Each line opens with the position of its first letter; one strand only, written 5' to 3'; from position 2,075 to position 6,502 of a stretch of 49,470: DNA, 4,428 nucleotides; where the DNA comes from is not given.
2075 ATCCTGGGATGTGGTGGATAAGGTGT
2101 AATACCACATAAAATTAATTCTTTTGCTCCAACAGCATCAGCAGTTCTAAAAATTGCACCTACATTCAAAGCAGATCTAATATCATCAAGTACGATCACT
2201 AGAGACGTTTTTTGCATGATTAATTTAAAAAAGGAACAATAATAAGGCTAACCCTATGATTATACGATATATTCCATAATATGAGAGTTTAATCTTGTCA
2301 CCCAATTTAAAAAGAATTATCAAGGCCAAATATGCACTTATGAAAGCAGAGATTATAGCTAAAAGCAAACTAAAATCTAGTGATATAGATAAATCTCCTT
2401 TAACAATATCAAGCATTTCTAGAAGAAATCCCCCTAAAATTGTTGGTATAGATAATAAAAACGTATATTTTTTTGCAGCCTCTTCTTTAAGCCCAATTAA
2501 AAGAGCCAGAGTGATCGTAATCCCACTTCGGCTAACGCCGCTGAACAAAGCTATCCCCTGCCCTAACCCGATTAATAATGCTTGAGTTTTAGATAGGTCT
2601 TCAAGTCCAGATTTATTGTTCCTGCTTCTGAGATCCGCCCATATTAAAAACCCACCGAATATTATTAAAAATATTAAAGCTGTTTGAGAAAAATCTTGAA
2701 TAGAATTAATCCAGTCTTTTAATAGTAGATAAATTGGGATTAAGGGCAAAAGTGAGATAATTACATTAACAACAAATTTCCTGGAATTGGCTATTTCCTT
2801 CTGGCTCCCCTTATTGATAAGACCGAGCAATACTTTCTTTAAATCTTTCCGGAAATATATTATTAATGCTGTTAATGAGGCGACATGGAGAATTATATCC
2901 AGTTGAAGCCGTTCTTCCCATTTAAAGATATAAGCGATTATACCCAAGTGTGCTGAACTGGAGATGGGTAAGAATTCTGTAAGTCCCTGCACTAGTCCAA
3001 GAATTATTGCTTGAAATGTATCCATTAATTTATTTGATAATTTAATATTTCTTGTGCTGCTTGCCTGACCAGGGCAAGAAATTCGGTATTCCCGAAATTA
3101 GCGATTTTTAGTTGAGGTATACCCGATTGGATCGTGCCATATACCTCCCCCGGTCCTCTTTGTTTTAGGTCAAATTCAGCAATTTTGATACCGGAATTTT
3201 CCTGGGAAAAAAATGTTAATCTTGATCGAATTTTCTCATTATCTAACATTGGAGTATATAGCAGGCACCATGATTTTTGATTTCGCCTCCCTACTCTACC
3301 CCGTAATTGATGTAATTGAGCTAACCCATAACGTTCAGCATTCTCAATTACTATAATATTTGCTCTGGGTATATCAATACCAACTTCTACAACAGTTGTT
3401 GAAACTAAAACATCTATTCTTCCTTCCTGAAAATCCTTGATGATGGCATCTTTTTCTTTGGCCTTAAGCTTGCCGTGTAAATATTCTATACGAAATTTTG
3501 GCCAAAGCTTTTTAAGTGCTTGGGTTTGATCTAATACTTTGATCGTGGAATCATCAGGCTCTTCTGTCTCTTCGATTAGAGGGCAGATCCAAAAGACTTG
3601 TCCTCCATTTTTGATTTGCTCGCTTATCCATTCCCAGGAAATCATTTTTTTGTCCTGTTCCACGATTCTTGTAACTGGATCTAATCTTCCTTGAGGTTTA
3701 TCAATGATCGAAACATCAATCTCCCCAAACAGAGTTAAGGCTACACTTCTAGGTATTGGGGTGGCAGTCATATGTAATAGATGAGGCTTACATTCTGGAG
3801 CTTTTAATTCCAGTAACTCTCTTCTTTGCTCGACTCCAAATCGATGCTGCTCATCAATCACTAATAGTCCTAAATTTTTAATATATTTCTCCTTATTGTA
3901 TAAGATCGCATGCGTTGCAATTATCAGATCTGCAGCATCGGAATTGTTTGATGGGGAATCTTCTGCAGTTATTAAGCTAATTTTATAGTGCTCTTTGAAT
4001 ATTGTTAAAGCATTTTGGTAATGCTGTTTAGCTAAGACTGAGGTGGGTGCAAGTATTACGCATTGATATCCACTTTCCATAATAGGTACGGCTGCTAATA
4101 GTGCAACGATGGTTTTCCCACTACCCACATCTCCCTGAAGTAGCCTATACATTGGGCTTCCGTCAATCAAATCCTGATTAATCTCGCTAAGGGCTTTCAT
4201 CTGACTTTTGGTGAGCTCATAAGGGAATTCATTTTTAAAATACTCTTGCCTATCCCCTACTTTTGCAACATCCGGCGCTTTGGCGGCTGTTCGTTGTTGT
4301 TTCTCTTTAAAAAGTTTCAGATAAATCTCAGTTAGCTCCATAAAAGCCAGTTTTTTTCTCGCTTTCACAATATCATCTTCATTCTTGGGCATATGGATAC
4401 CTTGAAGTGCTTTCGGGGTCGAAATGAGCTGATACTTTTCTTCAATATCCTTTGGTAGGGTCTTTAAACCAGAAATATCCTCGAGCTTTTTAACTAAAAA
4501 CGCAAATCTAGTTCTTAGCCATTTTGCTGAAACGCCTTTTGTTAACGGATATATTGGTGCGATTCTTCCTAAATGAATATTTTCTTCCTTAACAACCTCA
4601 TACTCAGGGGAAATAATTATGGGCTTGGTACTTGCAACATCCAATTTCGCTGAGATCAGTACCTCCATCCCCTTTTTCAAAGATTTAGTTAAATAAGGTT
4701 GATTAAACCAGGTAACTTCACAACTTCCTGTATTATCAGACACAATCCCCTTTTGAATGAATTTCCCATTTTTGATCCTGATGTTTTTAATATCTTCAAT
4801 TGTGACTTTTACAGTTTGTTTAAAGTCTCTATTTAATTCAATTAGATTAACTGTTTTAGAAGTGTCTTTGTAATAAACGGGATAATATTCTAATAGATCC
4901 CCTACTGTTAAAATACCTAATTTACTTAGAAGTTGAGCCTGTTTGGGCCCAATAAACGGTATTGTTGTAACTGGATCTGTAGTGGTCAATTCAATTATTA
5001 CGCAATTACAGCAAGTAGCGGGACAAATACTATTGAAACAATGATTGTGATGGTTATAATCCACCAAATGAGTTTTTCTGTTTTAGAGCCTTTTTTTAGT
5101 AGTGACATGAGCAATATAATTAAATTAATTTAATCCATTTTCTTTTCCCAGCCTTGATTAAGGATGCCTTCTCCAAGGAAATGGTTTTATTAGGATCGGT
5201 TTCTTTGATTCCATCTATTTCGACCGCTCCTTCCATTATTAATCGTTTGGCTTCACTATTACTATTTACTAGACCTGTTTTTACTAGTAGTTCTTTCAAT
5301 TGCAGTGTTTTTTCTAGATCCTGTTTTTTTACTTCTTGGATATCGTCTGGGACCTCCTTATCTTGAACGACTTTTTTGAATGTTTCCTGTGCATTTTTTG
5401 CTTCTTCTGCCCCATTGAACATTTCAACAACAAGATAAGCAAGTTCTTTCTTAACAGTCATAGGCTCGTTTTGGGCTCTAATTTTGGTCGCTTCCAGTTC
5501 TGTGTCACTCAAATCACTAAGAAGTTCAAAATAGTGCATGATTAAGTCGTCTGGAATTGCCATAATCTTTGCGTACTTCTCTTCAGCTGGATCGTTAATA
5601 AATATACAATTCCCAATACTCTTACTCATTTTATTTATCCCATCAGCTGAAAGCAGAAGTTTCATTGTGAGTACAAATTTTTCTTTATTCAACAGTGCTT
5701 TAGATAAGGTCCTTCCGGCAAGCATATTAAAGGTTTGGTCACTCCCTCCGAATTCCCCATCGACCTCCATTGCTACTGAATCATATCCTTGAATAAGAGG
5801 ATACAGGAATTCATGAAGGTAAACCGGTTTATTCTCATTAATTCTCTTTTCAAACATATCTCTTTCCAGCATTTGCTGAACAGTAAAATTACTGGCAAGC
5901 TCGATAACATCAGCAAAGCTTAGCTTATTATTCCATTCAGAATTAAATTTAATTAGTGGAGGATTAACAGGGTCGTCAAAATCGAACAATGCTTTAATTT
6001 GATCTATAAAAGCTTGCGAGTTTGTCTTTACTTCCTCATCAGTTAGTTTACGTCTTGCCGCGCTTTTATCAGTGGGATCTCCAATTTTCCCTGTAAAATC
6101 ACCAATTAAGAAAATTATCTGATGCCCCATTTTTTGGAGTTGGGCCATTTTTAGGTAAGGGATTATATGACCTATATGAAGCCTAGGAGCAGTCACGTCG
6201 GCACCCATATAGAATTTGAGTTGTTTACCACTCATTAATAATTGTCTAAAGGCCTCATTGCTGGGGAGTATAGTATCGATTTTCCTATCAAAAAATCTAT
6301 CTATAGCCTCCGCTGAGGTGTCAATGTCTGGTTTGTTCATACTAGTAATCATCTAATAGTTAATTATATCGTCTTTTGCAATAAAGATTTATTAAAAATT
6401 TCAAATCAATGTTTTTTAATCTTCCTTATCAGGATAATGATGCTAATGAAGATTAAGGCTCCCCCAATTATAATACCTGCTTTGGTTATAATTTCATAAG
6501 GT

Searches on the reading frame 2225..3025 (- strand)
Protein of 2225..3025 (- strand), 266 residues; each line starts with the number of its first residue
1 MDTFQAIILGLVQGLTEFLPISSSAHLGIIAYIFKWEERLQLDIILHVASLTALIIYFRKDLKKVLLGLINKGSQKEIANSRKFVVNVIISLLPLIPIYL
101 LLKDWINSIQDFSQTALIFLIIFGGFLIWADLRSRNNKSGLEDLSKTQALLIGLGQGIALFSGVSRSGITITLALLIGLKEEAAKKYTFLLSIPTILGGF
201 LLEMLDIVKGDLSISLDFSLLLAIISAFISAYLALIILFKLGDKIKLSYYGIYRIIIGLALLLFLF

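Call 57: search_protein_families(library=pfam, proteins=[window:2225-3025:-], max_evalue=0.001)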
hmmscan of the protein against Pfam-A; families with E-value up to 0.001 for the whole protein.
window:2225-3025:- (266 aa): 1 family
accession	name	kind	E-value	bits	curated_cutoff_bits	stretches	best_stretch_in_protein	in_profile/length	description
PF02673.24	BacA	-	5.2e-67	226.7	33.4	1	6-259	1-256/257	Bacitracin resistance protein BacA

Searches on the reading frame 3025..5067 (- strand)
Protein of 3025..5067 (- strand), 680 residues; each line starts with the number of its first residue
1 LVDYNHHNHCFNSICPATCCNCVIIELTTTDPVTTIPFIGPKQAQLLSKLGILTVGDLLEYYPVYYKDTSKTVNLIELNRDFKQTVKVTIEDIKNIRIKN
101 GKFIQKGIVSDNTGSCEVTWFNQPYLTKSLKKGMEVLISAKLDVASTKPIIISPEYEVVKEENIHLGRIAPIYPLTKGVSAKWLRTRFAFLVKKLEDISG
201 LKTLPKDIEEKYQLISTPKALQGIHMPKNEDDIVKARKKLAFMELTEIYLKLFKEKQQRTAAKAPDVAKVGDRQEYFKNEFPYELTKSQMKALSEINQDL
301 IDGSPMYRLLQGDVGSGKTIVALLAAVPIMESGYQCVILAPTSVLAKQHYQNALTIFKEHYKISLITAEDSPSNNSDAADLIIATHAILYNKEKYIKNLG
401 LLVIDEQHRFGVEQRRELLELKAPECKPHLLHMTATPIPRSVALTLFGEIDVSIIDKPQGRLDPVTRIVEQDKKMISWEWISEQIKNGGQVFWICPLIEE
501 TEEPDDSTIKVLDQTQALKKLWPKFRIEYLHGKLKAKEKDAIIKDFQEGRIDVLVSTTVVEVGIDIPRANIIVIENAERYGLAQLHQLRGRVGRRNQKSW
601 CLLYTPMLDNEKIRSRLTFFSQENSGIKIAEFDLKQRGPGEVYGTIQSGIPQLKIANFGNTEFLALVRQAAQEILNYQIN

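Call 57: search_protein_families(library=pfam, proteins=[window:3025-5067:-], max_evalue=0.001)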
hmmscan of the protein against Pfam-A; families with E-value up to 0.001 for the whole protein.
window:3025-5067:- (680 aa): 10 families
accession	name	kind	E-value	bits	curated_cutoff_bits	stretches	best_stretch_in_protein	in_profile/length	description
PF17191.10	RecG_wedge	-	3e-25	89.1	23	1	39-186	8-153/162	RecG wedge domain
PF00270.35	DEAD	-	5.2e-25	88.5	26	1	287-442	2-164/167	DEAD/DEAH box helicase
PF00271.37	Helicase_C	-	2.9e-22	79.4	23.5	1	485-595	12-109/110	Helicase conserved C-terminal domain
PF04851.21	ResIII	-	4.3e-15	56.5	22.5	1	283-437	2-162/164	Type III restriction enzyme, res subunit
PF19833.4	RecG_dom3_C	-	6.6e-10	39.3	26.8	1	624-676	2-56/87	ATP-dependent DNA helicase RecG, domain 3, C-terminal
PF16203.11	ERCC3_RAD25_C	-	2.4e-06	27.5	27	1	497-597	52-153/248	ERCC3/RAD25/XPB C-terminal helicase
PF13604.12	AAA_30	-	9.5e-06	25.9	27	1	298-421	11-111/191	AAA domain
PF01336.31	tRNA_anti-codon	-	2.8e-05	24.4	27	1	93-158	10-74/75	OB-fold nucleic acid binding domain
PF07652.20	Flavi_DEAD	-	8.2e-05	23.1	21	1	310-437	9-136/148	Flavivirus DEAD domain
PF22590.2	Cas3-like_C_2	-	0.00022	21.9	27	1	518-596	22-105/106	CRISPR-associated nuclease/helicase Cas3, C-terminal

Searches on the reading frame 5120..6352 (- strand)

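Call 57: search_protein_families(library=pfam, proteins=[window:5120-6352:-], max_evalue=0.001)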
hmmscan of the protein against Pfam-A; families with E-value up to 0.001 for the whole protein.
window:5120-6352:- (410 aa): 4 families
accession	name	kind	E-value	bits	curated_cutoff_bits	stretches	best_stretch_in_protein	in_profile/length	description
PF00579.31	tRNA-synt_1b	-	1.3e-67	228.6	21.1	1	42-329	3-291/292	tRNA synthetases class I (W and Y)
PF22421.1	SYY_C-terminal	-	1.8e-08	34.6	27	1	339-406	7-80/83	Tyrosine--tRNA ligase SYY-like C-terminal domain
PF01479.30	S4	-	2.3e-06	27.7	22.8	1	355-392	6-43/48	S4 domain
PF13275.11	S4_2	-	0.00011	22.4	24.6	1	350-391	8-49/65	S4 domain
